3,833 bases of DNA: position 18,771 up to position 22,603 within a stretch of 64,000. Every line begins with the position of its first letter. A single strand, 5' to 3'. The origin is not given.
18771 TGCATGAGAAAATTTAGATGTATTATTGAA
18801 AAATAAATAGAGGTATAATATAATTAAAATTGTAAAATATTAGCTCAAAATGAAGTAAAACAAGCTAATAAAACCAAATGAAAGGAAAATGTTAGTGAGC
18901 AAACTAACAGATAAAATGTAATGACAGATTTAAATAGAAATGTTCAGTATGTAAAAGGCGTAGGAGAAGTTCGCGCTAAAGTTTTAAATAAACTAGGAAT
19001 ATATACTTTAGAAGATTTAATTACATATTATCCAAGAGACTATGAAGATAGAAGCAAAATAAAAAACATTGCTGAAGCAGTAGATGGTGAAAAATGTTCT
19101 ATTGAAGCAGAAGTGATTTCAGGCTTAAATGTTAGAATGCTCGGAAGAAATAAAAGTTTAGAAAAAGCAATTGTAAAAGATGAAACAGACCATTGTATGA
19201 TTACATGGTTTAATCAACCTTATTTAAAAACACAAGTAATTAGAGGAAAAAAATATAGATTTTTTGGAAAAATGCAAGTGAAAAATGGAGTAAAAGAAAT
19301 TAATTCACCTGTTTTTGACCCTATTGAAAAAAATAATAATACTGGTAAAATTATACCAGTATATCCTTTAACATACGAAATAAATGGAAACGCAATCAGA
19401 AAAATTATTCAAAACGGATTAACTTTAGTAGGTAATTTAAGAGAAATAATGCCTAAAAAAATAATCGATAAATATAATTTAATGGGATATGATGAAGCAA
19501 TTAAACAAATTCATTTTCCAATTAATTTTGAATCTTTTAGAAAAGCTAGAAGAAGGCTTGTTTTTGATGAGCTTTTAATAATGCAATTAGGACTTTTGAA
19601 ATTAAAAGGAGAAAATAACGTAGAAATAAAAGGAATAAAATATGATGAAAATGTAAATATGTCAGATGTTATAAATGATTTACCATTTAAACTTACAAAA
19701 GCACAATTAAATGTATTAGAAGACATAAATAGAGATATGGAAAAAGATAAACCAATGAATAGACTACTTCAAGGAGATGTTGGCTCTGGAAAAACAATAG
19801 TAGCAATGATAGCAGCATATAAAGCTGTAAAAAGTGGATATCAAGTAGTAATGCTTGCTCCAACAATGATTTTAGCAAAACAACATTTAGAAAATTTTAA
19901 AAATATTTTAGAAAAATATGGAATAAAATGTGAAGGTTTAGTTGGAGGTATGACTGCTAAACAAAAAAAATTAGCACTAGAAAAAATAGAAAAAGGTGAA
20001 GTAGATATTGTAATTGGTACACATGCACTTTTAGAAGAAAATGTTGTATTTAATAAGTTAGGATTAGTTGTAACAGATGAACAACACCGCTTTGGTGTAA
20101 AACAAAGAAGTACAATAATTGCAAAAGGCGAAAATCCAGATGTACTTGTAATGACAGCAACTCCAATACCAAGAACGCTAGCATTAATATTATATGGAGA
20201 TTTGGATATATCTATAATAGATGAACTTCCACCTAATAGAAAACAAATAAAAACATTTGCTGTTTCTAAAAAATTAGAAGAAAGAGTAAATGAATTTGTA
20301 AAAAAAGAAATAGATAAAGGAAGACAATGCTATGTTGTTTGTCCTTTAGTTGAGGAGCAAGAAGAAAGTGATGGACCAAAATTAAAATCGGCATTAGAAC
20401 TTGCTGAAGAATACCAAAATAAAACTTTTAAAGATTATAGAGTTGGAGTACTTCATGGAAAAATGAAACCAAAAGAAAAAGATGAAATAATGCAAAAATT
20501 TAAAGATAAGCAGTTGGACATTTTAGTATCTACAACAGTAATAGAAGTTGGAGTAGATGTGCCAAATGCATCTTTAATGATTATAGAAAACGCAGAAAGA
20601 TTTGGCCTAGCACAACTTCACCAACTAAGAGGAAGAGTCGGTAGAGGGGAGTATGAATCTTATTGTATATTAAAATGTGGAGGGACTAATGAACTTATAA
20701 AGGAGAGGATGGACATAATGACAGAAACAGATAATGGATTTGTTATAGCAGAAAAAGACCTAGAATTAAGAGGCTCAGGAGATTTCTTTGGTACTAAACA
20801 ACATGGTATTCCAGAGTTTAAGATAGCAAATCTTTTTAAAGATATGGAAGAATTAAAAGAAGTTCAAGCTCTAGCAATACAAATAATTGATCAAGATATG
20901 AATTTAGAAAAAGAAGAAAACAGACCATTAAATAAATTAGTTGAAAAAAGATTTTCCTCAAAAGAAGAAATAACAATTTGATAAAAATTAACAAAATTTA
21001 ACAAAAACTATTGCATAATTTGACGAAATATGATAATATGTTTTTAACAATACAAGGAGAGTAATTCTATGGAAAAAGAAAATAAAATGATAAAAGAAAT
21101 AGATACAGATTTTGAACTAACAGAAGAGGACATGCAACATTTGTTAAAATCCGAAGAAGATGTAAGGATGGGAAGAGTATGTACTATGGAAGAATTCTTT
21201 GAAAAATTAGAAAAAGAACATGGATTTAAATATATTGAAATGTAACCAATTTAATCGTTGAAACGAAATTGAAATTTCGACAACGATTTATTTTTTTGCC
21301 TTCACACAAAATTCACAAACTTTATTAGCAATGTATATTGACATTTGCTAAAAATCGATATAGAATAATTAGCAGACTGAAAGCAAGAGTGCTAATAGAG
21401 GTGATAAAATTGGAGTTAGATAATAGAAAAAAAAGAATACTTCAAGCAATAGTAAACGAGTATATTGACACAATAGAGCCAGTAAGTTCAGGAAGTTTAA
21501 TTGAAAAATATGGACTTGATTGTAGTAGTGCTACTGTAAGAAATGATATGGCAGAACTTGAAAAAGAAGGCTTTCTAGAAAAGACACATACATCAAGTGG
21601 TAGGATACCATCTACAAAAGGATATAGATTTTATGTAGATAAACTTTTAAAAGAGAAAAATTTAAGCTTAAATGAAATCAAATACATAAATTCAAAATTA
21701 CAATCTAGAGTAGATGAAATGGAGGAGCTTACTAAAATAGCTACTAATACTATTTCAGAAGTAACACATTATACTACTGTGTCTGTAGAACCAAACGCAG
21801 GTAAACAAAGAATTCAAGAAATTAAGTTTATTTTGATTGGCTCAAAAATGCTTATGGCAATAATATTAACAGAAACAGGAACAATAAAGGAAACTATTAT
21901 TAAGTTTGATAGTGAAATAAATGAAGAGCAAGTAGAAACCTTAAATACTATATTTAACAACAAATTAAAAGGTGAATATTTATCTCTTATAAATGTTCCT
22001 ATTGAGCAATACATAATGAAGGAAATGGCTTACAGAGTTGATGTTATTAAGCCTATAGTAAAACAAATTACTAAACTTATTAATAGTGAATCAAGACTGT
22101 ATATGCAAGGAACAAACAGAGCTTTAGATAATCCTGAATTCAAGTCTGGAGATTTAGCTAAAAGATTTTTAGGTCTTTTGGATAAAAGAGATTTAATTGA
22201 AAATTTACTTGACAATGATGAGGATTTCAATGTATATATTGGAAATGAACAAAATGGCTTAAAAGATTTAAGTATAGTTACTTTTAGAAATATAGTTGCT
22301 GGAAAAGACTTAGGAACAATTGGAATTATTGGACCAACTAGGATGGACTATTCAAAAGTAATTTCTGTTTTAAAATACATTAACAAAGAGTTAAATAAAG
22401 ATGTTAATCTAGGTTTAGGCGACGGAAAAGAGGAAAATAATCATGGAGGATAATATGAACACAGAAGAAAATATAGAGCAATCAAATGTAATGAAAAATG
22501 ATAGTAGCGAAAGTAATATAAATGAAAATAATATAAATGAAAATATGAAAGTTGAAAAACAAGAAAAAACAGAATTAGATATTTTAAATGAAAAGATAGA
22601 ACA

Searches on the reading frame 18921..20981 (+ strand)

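Call 10: search_protein_families(library=pfam, proteins=[window:18921-20981:+], max_evalue=0.01)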
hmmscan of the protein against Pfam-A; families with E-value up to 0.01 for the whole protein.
window:18921-20981:+ (686 aa): 11 families
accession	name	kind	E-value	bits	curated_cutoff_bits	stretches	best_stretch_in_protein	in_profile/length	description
PF17191.10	RecG_wedge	-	3.6e-39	134.4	23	1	8-170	2-162/162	RecG wedge domain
PF00271.37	Helicase_C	-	1.7e-28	99.5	23.5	2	460-575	6-108/110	Helicase conserved C-terminal domain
PF00270.35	DEAD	-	2.7e-28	99.3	26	1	261-420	3-164/167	DEAD/DEAH box helicase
PF04851.21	ResIII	-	5.2e-17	62.7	22.5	1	256-415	2-162/164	Type III restriction enzyme, res subunit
PF19833.4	RecG_dom3_C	-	1.8e-13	50.8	26.8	1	603-675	1-74/87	ATP-dependent DNA helicase RecG, domain 3, C-terminal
PF25199.1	nSTAND_NTPase5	-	1.4e-06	28.6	34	1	247-328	11-92/145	Novel STAND NTPase 5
PF22590.2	Cas3-like_C_2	-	1.7e-06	28.7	27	1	489-576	13-104/106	CRISPR-associated nuclease/helicase Cas3, C-terminal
PF00176.29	SNF2-rel_dom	-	2e-05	24.3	24.9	1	275-420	14-168/290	SNF2-related domain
PF13604.12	AAA_30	-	4.2e-05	23.8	27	1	277-401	17-110/191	AAA domain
PF07517.20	SecA_DEAD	-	0.00043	20.1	24.6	1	287-353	99-165/290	SecA DEAD-like domain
PF20720.3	nSTAND3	-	0.0021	18.2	27.2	1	282-323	21-61/155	Novel STAND NTPase 3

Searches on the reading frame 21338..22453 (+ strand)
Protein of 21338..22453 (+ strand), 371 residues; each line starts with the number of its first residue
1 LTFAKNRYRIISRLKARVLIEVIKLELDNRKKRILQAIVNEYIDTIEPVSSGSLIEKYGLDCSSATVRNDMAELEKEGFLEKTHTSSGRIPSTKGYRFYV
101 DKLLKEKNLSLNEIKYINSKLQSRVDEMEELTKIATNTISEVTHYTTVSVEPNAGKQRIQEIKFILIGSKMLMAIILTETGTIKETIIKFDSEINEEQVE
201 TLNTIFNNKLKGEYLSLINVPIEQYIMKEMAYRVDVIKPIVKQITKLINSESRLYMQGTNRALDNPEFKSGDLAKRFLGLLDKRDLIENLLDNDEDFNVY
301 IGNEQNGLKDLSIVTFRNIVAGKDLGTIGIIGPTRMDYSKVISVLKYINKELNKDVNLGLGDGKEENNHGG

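Call 10: search_protein_families(library=pfam, proteins=[window:21338-22453:+], max_evalue=0.01)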
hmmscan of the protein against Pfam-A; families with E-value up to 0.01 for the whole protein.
window:21338-22453:+ (371 aa): 3 families
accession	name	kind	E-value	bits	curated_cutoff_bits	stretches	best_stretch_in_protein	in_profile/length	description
PF01628.27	HrcA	-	4.3e-48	164.6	22.2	1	130-342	2-215/215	HrcA protein C terminal domain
PF08220.18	HTH_DeoR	-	1.2e-06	28.5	21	1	60-84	24-48/57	DeoR-like helix-turn-helix domain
PF08279.18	HTH_11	-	0.00046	20.4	25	1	36-79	3-44/55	HTH domain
